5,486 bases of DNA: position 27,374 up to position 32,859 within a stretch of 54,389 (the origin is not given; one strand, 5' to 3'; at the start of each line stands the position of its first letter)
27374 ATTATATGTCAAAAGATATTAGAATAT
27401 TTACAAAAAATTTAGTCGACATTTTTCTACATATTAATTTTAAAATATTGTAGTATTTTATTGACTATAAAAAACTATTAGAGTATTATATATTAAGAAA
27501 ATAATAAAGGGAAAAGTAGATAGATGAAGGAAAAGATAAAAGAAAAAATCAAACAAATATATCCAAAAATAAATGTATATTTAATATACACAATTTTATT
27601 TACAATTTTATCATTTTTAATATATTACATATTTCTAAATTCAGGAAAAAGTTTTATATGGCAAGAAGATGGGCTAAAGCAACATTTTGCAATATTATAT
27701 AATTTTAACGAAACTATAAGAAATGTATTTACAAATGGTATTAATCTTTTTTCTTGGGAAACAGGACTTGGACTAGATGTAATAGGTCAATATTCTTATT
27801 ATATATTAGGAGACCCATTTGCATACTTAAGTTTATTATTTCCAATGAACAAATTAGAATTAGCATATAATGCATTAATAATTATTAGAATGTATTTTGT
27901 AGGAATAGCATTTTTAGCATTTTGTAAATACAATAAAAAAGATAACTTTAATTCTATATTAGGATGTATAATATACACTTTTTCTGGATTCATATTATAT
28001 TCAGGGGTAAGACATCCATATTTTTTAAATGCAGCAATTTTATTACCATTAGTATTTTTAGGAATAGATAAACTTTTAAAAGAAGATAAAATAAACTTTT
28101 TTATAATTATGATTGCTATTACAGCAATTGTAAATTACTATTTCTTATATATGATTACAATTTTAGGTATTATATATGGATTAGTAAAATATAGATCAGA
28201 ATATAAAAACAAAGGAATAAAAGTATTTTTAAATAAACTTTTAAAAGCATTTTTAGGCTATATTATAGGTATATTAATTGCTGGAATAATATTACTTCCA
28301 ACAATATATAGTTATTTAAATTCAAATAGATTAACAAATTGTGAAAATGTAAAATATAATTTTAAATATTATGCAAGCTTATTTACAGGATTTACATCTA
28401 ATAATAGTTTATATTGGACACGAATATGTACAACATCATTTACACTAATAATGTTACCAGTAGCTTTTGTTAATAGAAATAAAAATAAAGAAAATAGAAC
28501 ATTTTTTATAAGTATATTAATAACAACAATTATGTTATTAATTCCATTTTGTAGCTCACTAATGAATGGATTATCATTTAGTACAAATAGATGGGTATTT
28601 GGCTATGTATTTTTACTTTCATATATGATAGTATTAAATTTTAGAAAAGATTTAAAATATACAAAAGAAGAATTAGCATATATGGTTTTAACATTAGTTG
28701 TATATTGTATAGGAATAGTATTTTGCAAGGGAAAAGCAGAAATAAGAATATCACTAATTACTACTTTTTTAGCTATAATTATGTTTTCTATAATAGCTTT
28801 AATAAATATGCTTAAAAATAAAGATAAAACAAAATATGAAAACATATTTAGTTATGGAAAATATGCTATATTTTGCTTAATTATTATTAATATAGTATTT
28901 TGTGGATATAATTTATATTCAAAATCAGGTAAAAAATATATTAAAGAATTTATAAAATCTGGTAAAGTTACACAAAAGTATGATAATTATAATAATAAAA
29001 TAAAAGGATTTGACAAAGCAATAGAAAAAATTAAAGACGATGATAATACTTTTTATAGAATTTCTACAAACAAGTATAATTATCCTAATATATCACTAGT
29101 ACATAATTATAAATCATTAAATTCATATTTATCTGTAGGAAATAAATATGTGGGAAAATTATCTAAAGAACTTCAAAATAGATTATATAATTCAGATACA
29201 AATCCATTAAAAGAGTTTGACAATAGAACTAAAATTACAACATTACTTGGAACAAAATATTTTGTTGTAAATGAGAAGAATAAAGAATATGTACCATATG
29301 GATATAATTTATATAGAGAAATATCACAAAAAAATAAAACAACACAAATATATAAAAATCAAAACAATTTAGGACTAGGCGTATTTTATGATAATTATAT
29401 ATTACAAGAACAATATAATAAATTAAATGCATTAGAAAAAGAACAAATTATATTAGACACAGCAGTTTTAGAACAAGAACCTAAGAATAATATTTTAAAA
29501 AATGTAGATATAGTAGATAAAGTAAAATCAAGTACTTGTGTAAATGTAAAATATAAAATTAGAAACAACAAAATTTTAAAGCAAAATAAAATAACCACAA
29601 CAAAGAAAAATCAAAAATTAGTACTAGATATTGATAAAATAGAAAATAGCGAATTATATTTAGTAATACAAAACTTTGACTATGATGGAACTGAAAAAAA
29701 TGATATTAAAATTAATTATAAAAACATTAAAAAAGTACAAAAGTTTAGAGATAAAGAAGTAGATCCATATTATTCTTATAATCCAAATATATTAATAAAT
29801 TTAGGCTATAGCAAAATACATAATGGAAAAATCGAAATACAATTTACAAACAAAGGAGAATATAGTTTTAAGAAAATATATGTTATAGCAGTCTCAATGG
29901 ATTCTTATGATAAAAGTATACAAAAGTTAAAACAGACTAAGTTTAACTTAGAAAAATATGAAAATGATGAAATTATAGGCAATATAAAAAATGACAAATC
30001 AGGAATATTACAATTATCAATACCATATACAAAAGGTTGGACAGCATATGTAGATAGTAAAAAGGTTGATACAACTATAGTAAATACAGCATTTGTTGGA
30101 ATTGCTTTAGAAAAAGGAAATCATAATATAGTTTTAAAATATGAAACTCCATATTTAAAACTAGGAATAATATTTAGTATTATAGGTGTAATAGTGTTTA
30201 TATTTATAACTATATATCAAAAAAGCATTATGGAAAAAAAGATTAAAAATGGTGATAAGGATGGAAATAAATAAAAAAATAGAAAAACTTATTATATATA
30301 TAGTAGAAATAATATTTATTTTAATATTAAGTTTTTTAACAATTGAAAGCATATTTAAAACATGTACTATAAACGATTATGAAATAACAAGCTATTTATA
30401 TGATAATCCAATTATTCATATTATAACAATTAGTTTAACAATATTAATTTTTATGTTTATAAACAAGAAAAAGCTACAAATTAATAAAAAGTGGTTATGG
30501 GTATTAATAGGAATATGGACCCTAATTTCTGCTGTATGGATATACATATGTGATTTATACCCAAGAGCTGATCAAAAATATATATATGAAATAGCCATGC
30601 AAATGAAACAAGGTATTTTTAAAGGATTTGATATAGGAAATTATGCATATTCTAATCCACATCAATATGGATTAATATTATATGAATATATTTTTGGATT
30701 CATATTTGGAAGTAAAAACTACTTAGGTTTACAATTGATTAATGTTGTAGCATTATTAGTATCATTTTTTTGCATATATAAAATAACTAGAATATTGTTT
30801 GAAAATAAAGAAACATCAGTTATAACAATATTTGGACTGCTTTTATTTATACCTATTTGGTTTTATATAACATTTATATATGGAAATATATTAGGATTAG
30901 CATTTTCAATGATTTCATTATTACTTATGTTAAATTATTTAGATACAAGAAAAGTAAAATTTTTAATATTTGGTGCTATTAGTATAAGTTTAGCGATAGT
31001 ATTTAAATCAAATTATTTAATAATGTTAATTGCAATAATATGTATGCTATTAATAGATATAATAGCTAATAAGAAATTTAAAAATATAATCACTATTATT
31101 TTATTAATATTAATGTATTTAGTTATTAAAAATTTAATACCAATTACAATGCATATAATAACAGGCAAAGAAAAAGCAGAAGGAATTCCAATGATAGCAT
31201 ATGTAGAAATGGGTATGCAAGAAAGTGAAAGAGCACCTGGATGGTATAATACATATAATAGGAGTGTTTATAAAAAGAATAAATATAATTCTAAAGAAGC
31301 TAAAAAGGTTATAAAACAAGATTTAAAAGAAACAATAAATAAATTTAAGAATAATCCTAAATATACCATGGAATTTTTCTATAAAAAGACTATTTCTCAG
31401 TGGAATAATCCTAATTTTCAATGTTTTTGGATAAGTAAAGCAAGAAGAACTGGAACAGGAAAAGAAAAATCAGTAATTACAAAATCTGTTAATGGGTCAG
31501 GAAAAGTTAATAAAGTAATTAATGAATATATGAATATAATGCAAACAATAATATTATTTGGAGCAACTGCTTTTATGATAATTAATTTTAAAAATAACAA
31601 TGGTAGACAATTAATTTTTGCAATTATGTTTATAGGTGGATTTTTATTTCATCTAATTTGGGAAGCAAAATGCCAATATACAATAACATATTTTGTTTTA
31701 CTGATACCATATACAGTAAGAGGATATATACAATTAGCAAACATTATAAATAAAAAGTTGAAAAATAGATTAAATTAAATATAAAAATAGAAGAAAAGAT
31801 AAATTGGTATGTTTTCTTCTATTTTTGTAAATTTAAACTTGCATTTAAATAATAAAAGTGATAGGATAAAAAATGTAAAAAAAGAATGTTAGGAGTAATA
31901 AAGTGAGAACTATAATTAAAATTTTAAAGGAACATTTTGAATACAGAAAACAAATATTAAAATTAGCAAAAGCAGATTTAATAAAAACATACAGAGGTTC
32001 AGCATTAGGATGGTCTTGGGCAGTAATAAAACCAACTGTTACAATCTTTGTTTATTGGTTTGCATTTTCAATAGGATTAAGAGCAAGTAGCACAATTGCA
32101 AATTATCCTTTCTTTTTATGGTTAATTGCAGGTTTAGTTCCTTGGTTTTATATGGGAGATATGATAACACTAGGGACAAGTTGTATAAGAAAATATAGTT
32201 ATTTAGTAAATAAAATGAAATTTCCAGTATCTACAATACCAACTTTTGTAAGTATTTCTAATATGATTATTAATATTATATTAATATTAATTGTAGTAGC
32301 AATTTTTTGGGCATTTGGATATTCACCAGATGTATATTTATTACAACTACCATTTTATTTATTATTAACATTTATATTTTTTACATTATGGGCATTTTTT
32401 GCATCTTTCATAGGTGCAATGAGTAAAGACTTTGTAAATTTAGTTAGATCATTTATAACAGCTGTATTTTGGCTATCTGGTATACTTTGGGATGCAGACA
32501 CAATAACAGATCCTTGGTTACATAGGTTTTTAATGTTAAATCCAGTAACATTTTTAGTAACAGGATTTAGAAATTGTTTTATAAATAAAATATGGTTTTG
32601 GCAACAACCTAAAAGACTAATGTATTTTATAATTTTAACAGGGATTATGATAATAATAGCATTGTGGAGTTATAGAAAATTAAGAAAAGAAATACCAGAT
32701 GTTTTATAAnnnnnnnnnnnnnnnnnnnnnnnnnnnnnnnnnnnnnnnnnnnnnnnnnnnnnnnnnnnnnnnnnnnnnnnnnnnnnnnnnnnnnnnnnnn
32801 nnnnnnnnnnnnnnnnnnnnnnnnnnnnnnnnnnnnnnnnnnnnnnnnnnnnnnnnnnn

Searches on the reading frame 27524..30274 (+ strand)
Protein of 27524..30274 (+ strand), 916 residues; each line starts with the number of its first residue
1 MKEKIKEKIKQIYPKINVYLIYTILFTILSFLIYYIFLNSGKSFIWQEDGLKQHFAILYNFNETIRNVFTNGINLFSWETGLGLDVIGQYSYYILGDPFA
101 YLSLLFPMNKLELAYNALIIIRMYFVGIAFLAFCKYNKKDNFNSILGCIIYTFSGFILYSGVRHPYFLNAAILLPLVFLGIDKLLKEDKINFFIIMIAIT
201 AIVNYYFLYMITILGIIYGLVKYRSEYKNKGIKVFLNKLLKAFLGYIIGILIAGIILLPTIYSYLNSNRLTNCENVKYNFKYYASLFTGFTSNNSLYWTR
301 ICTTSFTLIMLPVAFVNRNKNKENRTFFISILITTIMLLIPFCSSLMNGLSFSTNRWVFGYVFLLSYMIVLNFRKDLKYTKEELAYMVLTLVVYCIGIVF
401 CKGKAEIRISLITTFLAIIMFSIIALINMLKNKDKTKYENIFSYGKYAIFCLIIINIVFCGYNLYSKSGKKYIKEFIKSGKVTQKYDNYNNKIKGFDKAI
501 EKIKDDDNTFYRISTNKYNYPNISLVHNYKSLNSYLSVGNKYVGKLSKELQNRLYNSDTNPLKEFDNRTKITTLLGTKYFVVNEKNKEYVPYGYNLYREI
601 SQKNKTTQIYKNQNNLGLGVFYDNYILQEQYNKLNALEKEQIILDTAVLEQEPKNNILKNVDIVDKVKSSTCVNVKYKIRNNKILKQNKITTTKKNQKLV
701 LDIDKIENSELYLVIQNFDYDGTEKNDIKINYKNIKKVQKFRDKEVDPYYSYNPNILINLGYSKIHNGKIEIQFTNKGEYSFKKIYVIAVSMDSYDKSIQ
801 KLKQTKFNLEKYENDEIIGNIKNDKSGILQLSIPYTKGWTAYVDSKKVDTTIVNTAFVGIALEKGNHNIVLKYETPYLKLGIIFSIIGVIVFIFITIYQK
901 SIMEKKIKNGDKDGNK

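Call 44: search_protein_families(library=pfam, proteins=[window:27524-30274:+], max_evalue=0.001)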
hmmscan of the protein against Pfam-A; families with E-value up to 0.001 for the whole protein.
window:27524-30274:+ (916 aa): 1 family
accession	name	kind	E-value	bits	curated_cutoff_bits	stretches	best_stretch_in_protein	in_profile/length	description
PF09586.16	YfhO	-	1e-123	414.9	28.5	1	26-885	4-835/835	Bacterial membrane protein YfhO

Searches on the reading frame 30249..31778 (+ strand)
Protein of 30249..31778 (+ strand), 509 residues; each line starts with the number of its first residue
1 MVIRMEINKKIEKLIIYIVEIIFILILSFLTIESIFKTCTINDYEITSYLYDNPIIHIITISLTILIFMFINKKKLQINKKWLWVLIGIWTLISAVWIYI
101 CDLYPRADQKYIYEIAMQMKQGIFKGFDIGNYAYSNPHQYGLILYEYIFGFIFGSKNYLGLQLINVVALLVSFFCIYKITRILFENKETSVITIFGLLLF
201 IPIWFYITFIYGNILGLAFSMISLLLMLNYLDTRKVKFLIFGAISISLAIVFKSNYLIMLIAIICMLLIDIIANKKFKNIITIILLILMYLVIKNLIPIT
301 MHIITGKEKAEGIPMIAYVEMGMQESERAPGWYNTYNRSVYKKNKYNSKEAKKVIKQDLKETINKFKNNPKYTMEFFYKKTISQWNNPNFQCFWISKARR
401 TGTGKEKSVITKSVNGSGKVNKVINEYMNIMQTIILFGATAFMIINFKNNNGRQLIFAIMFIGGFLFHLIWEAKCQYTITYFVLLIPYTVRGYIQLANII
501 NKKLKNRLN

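Call 44: search_protein_families(library=pfam, proteins=[window:30249-31778:+], max_evalue=0.001)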
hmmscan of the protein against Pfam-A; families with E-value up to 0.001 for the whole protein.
window:30249-31778:+ (509 aa): 2 families
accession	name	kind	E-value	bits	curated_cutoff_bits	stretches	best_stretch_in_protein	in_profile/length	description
PF13231.12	PMT_2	-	1.4e-10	42.1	26.1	1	152-292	16-153/160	Dolichyl-phosphate-mannose-protein mannosyltransferase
PF14264.12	Glucos_trans_II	-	4.2e-05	23.3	30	1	146-308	33-199/317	Glucosyl transferase GtrII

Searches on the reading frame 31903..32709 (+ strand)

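Call 76: search_protein_families(library=pfam, proteins=[window:31903-32709:+], max_evalue=0.001)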
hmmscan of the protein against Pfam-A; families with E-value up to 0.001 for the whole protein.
window:31903-32709:+ (268 aa): 1 family
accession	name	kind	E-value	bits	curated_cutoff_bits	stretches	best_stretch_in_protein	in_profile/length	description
PF01061.29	ABC2_membrane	-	1.2e-17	64.6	26.9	1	17-226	2-210/211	ABC-2 type transporter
